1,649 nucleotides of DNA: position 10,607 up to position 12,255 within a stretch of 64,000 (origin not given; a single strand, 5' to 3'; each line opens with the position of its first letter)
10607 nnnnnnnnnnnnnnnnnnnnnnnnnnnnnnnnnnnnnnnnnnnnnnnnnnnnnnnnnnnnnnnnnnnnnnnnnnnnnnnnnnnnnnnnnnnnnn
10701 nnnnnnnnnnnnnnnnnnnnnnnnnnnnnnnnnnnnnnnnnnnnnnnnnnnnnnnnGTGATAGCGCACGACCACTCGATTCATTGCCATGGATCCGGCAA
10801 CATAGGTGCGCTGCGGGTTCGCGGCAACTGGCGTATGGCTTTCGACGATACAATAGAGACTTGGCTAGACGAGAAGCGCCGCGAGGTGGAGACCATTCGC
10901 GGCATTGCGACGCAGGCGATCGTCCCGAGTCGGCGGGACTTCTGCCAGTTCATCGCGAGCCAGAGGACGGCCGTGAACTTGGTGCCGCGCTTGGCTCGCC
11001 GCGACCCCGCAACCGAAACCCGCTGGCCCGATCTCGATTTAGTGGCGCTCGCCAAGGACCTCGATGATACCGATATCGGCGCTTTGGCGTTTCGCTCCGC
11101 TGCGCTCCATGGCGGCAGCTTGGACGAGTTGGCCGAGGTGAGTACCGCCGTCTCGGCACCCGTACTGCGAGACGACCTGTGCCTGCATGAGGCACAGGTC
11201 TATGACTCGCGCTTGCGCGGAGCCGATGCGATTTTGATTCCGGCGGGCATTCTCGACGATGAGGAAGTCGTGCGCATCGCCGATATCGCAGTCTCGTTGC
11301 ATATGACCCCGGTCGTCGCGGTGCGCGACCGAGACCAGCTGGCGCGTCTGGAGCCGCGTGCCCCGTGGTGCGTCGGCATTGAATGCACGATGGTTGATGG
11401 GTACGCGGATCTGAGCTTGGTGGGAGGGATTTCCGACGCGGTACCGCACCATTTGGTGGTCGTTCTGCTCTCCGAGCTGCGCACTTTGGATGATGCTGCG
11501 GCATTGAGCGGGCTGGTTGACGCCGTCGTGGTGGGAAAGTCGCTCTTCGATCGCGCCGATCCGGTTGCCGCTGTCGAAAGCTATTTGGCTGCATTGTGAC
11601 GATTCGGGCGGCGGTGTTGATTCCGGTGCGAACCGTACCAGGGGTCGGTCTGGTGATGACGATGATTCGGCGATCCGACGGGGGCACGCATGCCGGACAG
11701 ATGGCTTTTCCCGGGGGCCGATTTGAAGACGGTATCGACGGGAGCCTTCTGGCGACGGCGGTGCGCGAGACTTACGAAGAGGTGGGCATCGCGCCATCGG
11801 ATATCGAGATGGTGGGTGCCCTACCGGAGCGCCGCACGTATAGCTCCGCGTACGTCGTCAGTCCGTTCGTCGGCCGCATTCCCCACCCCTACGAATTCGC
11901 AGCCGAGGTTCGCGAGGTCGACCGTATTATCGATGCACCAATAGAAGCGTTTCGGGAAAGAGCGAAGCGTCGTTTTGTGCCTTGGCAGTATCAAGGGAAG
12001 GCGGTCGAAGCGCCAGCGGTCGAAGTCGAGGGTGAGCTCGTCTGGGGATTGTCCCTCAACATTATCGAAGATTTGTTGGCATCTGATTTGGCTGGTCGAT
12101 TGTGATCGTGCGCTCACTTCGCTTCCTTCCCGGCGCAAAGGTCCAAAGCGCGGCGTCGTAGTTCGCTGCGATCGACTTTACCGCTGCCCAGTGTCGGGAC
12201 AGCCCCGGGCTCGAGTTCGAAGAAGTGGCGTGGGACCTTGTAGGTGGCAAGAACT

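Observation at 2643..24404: Six-member paralogous family of Sec-secreted, Cys-rich proteins with no recognisable domain (P1-P6), in two operons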

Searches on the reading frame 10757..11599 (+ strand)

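Call 9: search_protein_families(library=pfam, proteins=[window:10757-11599:+], max_evalue=0.001)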
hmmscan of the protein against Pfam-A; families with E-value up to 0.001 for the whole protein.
window:10757-11599:+ (280 aa): 1 family
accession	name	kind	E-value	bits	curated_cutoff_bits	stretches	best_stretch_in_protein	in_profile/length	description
PF00218.27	IGPS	-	9.8e-23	81.1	27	1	38-274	13-252/254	Indole-3-glycerol phosphate synthase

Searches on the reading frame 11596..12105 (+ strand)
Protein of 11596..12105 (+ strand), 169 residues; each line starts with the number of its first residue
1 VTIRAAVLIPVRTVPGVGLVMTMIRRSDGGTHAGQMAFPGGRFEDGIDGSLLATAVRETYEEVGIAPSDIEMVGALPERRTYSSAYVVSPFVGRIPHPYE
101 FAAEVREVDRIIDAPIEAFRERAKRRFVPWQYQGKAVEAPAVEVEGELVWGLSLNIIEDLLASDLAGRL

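Call 9: search_protein_families(library=pfam, proteins=[window:11596-12105:+], max_evalue=0.001)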
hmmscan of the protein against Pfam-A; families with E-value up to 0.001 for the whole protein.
window:11596-12105:+ (169 aa): 1 family
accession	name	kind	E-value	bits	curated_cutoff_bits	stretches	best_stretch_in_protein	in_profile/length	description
PF00293.34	NUDIX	-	8.5e-10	39.2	21.1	1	6-86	5-79/134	NUDIX domain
